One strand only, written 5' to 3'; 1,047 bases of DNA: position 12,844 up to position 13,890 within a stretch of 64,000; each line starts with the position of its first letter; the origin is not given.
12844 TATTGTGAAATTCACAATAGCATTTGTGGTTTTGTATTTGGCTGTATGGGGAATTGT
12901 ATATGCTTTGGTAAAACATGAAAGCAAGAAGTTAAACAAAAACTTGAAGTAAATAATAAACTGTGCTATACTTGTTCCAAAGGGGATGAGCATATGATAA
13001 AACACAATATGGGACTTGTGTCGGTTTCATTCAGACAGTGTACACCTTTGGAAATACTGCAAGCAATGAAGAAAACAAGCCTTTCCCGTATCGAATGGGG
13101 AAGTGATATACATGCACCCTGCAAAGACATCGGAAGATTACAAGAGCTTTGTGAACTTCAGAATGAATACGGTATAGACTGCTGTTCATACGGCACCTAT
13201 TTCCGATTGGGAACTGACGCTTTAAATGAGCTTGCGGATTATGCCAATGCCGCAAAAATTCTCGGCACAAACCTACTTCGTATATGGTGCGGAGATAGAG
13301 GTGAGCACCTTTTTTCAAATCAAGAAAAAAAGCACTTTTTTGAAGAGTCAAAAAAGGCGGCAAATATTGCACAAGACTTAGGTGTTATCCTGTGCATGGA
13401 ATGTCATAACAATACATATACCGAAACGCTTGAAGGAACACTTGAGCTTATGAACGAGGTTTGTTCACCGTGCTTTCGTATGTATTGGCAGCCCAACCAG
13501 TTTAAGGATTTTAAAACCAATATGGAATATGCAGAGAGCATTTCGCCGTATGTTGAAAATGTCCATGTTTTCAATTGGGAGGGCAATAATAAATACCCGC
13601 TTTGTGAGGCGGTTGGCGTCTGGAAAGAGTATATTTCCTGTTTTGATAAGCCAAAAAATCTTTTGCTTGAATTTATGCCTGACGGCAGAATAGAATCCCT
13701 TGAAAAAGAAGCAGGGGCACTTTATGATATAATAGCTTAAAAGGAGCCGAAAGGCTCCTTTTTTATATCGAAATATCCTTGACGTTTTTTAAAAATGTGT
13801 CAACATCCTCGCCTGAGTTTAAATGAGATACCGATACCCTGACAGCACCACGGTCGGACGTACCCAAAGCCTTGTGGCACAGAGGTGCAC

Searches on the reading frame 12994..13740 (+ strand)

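Call 42: search_protein_families(library=pfam, proteins=[window:12994-13740:+], max_evalue=0.0001)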
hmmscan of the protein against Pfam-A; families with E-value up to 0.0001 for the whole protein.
window:12994-13740:+ (248 aa): 1 family
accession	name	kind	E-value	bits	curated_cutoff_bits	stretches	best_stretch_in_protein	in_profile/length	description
PF01261.30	AP_endonuc_2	-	5.6e-10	39.8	31.1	1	49-168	30-160/249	Xylose isomerase-like TIM barrel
